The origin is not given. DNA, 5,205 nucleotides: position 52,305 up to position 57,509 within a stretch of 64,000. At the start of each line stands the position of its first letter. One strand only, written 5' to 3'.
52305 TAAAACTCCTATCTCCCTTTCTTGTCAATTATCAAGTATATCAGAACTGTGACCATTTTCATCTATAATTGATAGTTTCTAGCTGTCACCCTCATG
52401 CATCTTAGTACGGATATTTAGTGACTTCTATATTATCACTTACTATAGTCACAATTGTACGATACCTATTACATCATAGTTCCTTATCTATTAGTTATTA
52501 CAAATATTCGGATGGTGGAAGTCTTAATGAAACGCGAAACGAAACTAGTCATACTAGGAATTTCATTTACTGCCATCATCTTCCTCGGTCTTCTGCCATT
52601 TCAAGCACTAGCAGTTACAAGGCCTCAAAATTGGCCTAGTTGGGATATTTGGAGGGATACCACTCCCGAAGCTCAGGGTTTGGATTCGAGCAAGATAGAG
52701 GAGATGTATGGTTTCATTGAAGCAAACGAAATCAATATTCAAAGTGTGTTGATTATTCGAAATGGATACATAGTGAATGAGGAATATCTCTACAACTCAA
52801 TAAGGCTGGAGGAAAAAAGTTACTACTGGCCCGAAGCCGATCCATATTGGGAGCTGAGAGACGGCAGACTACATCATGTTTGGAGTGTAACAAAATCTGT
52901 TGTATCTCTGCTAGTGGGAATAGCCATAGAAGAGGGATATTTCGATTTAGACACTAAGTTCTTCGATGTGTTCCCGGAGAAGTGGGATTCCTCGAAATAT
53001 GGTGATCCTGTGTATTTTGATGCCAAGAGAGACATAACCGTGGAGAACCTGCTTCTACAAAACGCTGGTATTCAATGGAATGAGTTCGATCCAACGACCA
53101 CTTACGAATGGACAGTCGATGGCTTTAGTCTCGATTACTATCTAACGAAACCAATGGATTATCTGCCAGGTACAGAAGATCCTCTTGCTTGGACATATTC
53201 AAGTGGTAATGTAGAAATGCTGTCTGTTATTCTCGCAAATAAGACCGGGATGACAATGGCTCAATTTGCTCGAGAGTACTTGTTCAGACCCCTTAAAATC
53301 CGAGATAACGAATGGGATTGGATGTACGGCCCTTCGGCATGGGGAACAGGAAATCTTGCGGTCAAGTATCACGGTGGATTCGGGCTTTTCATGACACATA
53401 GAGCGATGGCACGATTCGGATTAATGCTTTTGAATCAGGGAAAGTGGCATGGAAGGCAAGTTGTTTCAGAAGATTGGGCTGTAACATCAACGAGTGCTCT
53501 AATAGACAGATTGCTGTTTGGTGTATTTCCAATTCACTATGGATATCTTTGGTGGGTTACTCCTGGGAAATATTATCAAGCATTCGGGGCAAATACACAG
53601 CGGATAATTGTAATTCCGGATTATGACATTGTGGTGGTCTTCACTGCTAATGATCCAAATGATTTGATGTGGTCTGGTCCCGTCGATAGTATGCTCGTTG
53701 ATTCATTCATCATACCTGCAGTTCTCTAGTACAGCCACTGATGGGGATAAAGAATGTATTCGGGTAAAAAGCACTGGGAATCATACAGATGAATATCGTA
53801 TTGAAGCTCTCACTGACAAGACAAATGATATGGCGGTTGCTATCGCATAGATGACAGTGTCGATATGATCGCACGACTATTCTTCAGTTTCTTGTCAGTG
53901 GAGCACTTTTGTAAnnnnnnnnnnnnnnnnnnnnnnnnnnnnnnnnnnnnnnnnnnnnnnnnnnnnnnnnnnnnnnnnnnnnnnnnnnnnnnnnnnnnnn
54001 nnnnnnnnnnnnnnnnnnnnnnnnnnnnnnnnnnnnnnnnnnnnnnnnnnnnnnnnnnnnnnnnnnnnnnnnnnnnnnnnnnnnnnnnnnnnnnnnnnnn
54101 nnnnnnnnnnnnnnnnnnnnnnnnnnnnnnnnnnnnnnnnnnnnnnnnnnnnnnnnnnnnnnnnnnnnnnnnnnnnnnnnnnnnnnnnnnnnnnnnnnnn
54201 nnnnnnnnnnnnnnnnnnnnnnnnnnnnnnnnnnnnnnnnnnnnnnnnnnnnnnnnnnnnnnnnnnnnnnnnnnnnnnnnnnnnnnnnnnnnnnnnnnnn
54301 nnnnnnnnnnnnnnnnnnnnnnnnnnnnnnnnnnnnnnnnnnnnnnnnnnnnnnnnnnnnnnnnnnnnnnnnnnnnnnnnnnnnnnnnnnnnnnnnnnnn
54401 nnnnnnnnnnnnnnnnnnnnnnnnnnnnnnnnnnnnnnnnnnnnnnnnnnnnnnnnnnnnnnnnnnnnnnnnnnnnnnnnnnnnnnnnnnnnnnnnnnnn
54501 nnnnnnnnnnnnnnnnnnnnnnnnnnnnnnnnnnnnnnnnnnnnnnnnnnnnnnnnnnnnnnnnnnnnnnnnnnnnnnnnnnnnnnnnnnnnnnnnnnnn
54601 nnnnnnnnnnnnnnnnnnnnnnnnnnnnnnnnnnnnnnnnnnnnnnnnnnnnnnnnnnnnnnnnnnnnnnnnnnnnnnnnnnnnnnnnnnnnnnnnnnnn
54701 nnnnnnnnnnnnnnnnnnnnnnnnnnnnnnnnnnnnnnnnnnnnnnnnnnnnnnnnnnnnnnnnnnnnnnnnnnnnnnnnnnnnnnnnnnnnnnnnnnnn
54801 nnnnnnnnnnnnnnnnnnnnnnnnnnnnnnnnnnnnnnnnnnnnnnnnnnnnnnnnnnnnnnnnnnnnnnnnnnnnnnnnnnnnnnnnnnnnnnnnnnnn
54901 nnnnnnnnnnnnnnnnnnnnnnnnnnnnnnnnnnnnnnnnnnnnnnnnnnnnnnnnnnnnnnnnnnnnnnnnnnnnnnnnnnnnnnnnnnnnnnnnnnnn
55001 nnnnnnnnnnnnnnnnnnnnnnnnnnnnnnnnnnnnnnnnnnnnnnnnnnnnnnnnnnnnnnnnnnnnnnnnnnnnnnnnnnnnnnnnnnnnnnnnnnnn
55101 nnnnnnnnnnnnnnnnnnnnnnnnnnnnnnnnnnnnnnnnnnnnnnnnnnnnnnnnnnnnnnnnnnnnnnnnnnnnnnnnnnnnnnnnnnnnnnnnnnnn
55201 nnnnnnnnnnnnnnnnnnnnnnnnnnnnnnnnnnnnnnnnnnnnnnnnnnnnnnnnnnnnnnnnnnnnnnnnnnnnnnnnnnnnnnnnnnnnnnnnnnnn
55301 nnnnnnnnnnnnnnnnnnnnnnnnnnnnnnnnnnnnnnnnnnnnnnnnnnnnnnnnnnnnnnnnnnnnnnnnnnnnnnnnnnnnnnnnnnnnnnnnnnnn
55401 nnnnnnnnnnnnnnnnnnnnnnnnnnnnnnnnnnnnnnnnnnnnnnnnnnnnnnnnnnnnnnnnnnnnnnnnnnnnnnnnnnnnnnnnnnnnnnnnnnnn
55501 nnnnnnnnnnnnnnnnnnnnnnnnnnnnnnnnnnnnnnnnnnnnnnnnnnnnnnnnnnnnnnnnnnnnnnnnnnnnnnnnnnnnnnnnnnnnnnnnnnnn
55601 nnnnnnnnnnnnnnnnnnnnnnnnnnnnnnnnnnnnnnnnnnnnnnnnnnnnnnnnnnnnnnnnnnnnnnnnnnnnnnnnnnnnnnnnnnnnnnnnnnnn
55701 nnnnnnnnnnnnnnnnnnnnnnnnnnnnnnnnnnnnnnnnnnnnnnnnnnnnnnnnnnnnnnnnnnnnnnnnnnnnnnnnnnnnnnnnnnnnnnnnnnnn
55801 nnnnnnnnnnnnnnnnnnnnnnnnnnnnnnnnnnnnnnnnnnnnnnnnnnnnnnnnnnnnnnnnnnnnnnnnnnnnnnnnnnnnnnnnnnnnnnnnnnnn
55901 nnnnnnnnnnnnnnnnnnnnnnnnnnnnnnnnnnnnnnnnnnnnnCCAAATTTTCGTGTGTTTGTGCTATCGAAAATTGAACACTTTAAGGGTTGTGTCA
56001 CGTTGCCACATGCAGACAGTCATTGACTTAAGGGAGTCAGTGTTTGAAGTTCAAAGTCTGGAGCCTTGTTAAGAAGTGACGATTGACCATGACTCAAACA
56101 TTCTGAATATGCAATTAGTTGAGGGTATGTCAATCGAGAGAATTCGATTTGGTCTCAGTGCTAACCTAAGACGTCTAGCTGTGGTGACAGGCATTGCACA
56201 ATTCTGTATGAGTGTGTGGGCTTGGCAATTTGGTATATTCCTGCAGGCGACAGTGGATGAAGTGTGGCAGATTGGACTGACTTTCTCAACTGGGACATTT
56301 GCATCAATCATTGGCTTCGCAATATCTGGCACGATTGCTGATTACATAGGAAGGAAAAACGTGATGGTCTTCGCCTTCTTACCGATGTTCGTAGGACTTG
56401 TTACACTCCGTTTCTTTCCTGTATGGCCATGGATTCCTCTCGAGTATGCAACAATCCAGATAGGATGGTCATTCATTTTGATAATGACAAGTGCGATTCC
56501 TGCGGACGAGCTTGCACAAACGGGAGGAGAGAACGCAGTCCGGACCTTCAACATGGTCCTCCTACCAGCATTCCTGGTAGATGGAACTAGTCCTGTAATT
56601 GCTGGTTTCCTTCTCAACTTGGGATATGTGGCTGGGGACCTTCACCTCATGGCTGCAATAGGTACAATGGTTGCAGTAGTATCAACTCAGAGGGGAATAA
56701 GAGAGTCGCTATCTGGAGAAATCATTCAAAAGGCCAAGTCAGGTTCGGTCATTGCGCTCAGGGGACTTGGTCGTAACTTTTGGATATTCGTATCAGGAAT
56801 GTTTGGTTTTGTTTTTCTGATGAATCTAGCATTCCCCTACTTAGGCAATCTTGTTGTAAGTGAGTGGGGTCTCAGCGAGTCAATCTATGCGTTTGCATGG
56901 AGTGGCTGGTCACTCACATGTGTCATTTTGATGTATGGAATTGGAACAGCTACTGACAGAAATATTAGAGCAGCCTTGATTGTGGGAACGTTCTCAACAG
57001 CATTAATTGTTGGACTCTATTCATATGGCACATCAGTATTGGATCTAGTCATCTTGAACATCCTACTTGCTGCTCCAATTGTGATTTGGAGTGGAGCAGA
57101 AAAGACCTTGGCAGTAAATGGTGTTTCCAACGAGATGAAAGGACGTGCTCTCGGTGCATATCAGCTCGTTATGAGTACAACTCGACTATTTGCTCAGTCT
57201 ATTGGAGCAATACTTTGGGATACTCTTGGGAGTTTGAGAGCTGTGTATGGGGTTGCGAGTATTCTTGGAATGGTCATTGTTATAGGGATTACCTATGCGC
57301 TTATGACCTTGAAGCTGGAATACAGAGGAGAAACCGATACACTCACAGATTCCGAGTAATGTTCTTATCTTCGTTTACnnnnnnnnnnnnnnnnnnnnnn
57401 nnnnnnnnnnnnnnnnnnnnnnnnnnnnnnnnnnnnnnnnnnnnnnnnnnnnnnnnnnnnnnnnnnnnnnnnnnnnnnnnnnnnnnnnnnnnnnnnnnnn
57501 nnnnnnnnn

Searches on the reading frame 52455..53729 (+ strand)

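Call 96: search_protein_families(library=pfam, proteins=[window:52455-53729:+], max_evalue=0.001)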
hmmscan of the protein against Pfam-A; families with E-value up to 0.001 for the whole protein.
window:52455-53729:+ (424 aa): 1 family
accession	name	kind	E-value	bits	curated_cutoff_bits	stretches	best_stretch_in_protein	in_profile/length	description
PF00144.29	Beta-lactamase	-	5e-27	95.4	27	1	133-402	43-312/329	Beta-lactamase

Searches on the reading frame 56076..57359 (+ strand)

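Call 3: search_protein_families(library=pfam, proteins=[window:56076-57359:+], max_evalue=0.1)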
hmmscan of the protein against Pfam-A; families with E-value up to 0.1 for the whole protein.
window:56076-57359:+ (427 aa): 1 family
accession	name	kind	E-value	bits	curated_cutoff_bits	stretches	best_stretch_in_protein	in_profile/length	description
PF07690.21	MFS_1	-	0.00077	18.9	33.4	2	35-146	211-323/347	Major Facilitator Superfamily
